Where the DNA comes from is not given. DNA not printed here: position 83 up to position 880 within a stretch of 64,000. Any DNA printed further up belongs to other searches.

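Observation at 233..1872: Translationally coupled ImmA/IrrE metalloprotease and DUF4411 PIN-like pair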

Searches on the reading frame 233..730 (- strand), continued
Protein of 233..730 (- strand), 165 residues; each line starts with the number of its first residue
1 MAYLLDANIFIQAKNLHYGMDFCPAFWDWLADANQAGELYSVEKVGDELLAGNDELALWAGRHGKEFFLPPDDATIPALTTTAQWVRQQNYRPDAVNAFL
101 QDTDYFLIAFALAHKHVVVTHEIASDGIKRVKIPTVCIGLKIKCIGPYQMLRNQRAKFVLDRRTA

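Call 37: search_protein_families(library=padloc, proteins=[L003:2891-5752:+, L003:5749-6699:+, L003:8566-8802:+, L003:8866-9264:+, L003:9719-10333:-, L003:10347-13472:-], max_evalue=0.001)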
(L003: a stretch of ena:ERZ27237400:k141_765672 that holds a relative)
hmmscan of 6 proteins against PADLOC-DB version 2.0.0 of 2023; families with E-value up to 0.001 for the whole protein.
L003:2891-5752:+ (953 aa): 49 families (the best 25 are shown)
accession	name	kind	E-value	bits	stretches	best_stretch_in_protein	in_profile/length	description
PDLC02619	DrmD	-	6.3e-204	677.7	1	29-666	25-656/872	DrmD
PDLC02500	BrxHI|BrxHII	-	6.9e-76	254.5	3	481-651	511-680/933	BrxHI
PDLC02623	DrmD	-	3.8e-59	198.4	3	489-590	567-670/1040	DrmD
PDLC02621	DrmD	-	1.1e-58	197.3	1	33-595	118-683/1040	DrmD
PDLC02620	DrmD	-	1.8e-52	176.5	2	29-448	92-508/1060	DrmD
PDLC00659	HmaA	-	1.8e-50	169.8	1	31-576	99-642/1176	SNF2 helicase / DEAD-box helicase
PDLC02504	BrxHI|BrxHII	-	4.3e-48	162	1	32-661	105-696/971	BrxHII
PDLC02843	DpdE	-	6.8e-48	161.3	2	17-228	143-330/1091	DpdE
PDLC02840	DpdE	-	3.4e-40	136.2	2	29-226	152-333/1091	DpdE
PDLC02572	DrmA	-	2e-37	126.7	1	57-560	138-639/1043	DrmA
PDLC02634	DrmD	-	1.1e-36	124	1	21-557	76-597/900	DrmD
PDLC00631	ZorD1|ZorD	-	8.6e-36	121.1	2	10-285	415-705/1071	"SWI2/SNF2 helicase, Mrr-like nuclease"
PDLC02844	DpdE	-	7.2e-35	118.2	2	29-219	146-327/1074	DpdE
PDLC02632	DrmD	-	2.1e-34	117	2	268-553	360-634/662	DrmD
PDLC02846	DpdE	-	8.3e-34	114.6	2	3-213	133-338/1034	DpdE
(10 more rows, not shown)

L003:5749-6699:+ (316 aa): 0 families

L003:8566-8802:+ (78 aa): 13 families
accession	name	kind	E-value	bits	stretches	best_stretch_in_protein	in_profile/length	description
PDLC03636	MTase_III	-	1.3e-33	114.6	1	4-78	3-77/575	Type III methyltransferase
PDLC03644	MTase_III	-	2.5e-13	47.6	1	10-78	4-69/542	Type III methyltransferase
PDLC03634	MTase_III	-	6.4e-12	43.1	1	4-78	54-125/621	Type III methyltransferase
PDLC03640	MTase_III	-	2e-09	34.4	1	45-78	41-74/654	Type III methyltransferase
PDLC03635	MTase_III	-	3.4e-09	33.9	1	37-78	208-249/708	Type III methyltransferase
PDLC03641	MTase_III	-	1.9e-08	31.3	1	7-78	65-135/657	Type III methyltransferase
PDLC03633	MTase_III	-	1.1e-06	25.6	1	41-78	71-108/616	Type III methyltransferase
PDLC03637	MTase_III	-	1.2e-06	25.5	1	7-78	84-152/513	Type III methyltransferase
PDLC03354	MTase_II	-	2e-06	25.1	1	5-78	22-93/425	Type II methyltransferase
PDLC03642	MTase_III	-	6e-06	23.2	1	40-78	74-113/528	Type III methyltransferase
PDLC03638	MTase_III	-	8.4e-05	19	1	43-78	376-411/816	Type III methyltransferase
PDLC03632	MTase_III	-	0.00072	15.7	1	44-78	159-195/983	Type III methyltransferase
PDLC03645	MTase_III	-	0.00099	15.3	1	48-78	140-170/709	Type III methyltransferase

L003:8866-9264:+ (132 aa): 20 families
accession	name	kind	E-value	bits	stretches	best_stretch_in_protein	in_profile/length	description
PDLC03636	MTase_III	-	4.3e-36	122.8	1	1-108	100-207/575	Type III methyltransferase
PDLC03637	MTase_III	-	7.6e-32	108.6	1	1-111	190-300/513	Type III methyltransferase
PDLC03644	MTase_III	-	2.4e-30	103.8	1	2-117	114-230/542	Type III methyltransferase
PDLC03634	MTase_III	-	4e-25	86.8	1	3-119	179-297/621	Type III methyltransferase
PDLC03641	MTase_III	-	1.1e-20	71.7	1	3-117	190-305/657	Type III methyltransferase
PDLC03635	MTase_III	-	1.7e-19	68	1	1-83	272-357/708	Type III methyltransferase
PDLC03354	MTase_II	-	8.2e-17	59.3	1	1-99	133-233/425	Type II methyltransferase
PDLC03640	MTase_III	-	1e-15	55.1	1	1-78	119-202/654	Type III methyltransferase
PDLC03300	MTase_II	-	9e-15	52.5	1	3-82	92-170/302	Type II methyltransferase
PDLC03643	MTase_III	-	3e-14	51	1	1-114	1-111/465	Type III methyltransferase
PDLC03642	MTase_III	-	3.4e-14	50.4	1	1-105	143-247/528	Type III methyltransferase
PDLC03639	MTase_III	-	1.4e-13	48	1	1-111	148-253/639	Type III methyltransferase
PDLC03632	MTase_III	-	6.3e-13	45.7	1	1-78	246-321/983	Type III methyltransferase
PDLC03638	MTase_III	-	1e-12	45.2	1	2-78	436-514/816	Type III methyltransferase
PDLC03278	MTase_II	-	1.1e-08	32.9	1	3-76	52-123/390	Type II methyltransferase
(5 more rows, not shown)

L003:9719-10333:- (204 aa): 0 families

L003:10347-13472:- (1041 aa): 0 families

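Call 40: find_encoding_contigs(protein=window:233-730:-, flank=10000, max_places=4)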
Protein window:233-730:- (165 aa): 13 contigs read that carry it; 4 places shown.
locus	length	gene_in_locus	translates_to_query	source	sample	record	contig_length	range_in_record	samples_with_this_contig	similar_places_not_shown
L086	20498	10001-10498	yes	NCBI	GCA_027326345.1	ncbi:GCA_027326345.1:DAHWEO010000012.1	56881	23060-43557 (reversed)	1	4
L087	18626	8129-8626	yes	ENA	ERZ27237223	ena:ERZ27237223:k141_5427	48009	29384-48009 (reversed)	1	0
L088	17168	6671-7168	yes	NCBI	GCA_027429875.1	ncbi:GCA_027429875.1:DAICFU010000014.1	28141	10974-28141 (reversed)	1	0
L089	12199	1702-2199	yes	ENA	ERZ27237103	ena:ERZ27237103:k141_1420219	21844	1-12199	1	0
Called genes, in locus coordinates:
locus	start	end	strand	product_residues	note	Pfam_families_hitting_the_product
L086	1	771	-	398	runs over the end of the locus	PF05673:DUF815 (faint), PF01637:ATPase_2, PF13191:AAA_16, PF20703:nSTAND1, PF13401:AAA_22 (weak)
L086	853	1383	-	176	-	PF00186:DHFR_1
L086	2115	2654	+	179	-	-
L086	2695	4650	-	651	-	PF16177:ACAS_N, PF00501:AMP-binding, PF13193:AMP-binding_C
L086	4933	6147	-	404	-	PF01546:Peptidase_M20, PF07687:M20_dimer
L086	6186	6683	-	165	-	-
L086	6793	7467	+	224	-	PF00697:PRAI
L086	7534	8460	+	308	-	PF16881:LIAS_N, PF04055:Radical_SAM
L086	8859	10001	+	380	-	PF06114:Peptidase_M78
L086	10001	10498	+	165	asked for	PF14367:DUF4411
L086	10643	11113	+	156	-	PF02498:Bro-N (weak)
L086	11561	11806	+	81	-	-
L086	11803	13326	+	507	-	-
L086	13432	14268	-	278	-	-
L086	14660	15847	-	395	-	PF01555:N6_N4_Mtase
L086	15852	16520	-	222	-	-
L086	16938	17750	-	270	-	-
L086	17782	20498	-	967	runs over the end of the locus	-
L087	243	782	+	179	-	-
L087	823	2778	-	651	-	PF16177:ACAS_N, PF00501:AMP-binding, PF13193:AMP-binding_C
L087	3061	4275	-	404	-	PF01546:Peptidase_M20, PF07687:M20_dimer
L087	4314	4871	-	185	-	-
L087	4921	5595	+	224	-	PF00697:PRAI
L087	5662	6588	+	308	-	PF16881:LIAS_N, PF04055:Radical_SAM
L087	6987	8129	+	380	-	PF06114:Peptidase_M78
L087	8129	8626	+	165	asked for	PF14367:DUF4411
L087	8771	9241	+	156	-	PF02498:Bro-N (weak)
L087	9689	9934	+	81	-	-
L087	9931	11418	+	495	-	PF04326:SLFN_AlbA_2, PF13749:HATPase_c_4, PF21247:Fic-like_C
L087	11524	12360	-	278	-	-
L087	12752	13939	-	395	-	PF01555:N6_N4_Mtase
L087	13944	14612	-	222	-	-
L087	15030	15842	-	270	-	-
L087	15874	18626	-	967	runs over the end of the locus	-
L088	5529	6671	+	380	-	PF06114:Peptidase_M78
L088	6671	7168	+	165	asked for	PF14367:DUF4411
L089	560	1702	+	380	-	PF06114:Peptidase_M78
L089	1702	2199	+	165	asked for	PF14367:DUF4411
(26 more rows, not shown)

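Call 42: list_cluster_members(proteins=[window:236-730:-, window:2274-3197:-])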
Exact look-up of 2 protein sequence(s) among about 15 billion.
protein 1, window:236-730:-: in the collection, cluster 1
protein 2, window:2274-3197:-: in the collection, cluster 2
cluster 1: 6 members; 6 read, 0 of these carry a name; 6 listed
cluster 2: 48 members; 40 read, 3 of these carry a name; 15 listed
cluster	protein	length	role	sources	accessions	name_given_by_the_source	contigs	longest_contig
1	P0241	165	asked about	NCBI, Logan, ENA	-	-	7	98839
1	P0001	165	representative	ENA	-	-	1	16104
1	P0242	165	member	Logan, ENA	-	-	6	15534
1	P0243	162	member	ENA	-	-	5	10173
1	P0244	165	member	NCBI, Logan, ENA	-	-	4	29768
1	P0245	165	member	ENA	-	-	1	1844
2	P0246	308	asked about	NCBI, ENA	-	-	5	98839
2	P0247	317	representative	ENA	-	-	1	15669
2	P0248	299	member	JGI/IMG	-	lipoic acid synthetase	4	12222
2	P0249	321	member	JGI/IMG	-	lipoic acid synthetase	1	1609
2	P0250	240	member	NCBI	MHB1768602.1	MAG: lipoyl synthase, partial [Phycisphaerae bacterium]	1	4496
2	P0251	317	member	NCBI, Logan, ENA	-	-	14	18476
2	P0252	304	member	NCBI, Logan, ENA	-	-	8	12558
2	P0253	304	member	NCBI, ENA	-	-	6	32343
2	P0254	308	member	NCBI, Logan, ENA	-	-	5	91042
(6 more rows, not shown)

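Call 44: search_protein_families(library=padloc, proteins=[L086:10643-11113:+, L086:11561-11806:+, L086:11803-13326:+, L086:13432-14268:-, L086:14660-15847:-, L086:15852-16520:-, L086:16938-17750:-, L086:17782-20496:-, L087:9931-11418:+], max_evalue=0.001)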
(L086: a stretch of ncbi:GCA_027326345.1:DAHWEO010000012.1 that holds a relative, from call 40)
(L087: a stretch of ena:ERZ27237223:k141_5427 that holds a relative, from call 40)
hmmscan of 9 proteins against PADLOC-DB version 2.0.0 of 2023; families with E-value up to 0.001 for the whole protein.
L086:10643-11113:+ (156 aa): 5 families
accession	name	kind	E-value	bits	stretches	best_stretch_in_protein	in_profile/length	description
PDLC04919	PDC-S13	-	7e-30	102.2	1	14-102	9-99/281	-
PDLC03083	Specificity_I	-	1.1e-21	74.7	1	16-103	4-93/717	Type I specificity subunit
PDLC04871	PDC-S05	-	4.8e-17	60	1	13-102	9-100/468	-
PDLC03636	MTase_III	-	1.5e-09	35.2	1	107-150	502-545/575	Type III methyltransferase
PDLC04918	PDC-S13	-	1.9e-05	22.8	1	16-73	10-67/214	-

L086:11561-11806:+ (81 aa): 0 families

L086:11803-13326:+ (507 aa): 2 families
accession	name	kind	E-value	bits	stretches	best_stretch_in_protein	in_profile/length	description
PDLC02402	Aga_SIR2-PNTD1-PNTD2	-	5.6e-05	19.4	1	284-332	443-490/876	Class I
PDLC02418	Aga_SIR2-Kinase-PNTD1-PNTD2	-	0.00047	16.4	1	287-327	324-363/756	Class I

L086:13432-14268:- (278 aa): 0 families

L086:14660-15847:- (395 aa): 64 families (the best 25 are shown)
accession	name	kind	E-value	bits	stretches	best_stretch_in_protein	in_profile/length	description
PDLC03354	MTase_II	-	3.9e-133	442.5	1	19-381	24-398/425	Type II methyltransferase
PDLC03636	MTase_III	-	7e-43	145.2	2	51-187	47-175/575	Type III methyltransferase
PDLC03644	MTase_III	-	2.3e-42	143.5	1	47-369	35-395/542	Type III methyltransferase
PDLC03634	MTase_III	-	2.1e-41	140.5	2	110-343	175-426/621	Type III methyltransferase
PDLC03300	MTase_II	-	2.4e-37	126.6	2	301-371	210-280/302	Type II methyltransferase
PDLC03339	MTase_II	-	5.8e-37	125.4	2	274-368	179-272/399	Type II methyltransferase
PDLC03635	MTase_III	-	1.6e-36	124.3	2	49-198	217-362/708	Type III methyltransferase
PDLC03638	MTase_III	-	6.9e-35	118.6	1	72-358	400-668/816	Type III methyltransferase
PDLC03641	MTase_III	-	1e-27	95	1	106-346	182-431/657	Type III methyltransferase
PDLC03371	MTase_II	-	1.2e-27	95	1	53-369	12-254/260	Type II methyltransferase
PDLC03632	MTase_III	-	3.3e-26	89.6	2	47-197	159-329/983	Type III methyltransferase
PDLC03633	MTase_III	-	2.2e-25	87.4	2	302-370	288-356/616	Type III methyltransferase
PDLC03299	MTase_II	-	6.8e-20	69.7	1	299-370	189-260/296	Type II methyltransferase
PDLC03640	MTase_III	-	7.4e-20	68.8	2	24-183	15-196/654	Type III methyltransferase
PDLC03642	MTase_III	-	1.3e-19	68.2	1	39-186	71-217/528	Type III methyltransferase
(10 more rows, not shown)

L086:15852-16520:- (222 aa): 0 families

L086:16938-17750:- (270 aa): 0 families

L086:17782-20496:- (904 aa): 0 families

L087:9931-11418:+ (495 aa): 2 families
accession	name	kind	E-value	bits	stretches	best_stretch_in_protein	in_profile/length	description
PDLC02402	Aga_SIR2-PNTD1-PNTD2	-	5.3e-05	19.5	1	284-332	443-490/876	Class I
PDLC02418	Aga_SIR2-Kinase-PNTD1-PNTD2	-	0.00046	16.5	1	287-327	324-363/756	Class I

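Call 45: search_protein_families(library=pfam, proteins=[L086:10643-11113:+, L086:11561-11806:+, L086:11803-13326:+, L086:13432-14268:-, L086:15852-16520:-, L086:16938-17750:-, L086:17782-20496:-, L003:5749-6699:+], max_evalue=0.01)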
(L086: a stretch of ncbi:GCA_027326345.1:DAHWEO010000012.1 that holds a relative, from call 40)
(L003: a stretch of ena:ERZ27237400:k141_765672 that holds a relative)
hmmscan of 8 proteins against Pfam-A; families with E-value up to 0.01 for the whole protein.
L086:10643-11113:+ (156 aa): 1 family
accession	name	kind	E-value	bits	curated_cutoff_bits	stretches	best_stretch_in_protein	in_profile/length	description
PF02498.22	Bro-N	-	3.5e-07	31.2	25.6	1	22-102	3-77/96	BRO family, N-terminal domain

L086:11561-11806:+ (81 aa): 0 families

L086:11803-13326:+ (507 aa): 3 families
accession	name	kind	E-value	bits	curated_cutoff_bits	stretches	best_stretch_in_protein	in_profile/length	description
PF13749.12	HATPase_c_4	-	1.4e-20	73.5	26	1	308-392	4-89/89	Putative ATP-dependent DNA helicase recG C-terminal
PF04326.19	SLFN_AlbA_2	-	1.9e-19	70.8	25.3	1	20-131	1-117/118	Schlafen, AlbA_2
PF21247.3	Fic-like_C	-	8.3e-08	32.5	27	1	432-491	5-64/64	Filamentation induced by cAMP protein Fic-like, C-terminal domain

L086:13432-14268:- (278 aa): 0 families

L086:15852-16520:- (222 aa): 0 families

L086:16938-17750:- (270 aa): 1 family
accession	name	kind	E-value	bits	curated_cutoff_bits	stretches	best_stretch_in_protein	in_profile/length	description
PF13828.11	DUF4190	-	0.00023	21.3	35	1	198-246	9-58/62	Domain of unknown function (DUF4190)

L086:17782-20496:- (904 aa): 0 families

L003:5749-6699:+ (316 aa): 0 families

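Call 55: predict_structure(alignment_id=A1)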
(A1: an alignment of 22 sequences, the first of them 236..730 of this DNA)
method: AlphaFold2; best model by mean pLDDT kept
length: 165 residues; sequences in the alignment: 22
mean_pLDDT: 50.6   pTM: 0.44
mean pLDDT of the five models: 50.6, 49.3, 48.1, 46.3, 46.1
residues with pLDDT >= 90: 1; 70-90: 37; 50-70: 29; < 50: 98
segments of 3 or more residues with pLDDT < 50: 1-27, 39-69, 131-165
pLDDT, mean of each block of 10 residues (from residue 1): 30 33 48 54 40 44 45 82 82 77 70 63 54 38 32 30 27
secondary structure, 60 per line:
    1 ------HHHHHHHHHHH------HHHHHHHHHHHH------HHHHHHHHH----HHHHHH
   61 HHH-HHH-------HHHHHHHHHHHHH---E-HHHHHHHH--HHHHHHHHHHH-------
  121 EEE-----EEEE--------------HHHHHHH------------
elements in order: H7-17 H24-35 H42-50 H55-63 H75-87 H93-100 H103-113 E121-123 E129-132 H147-153
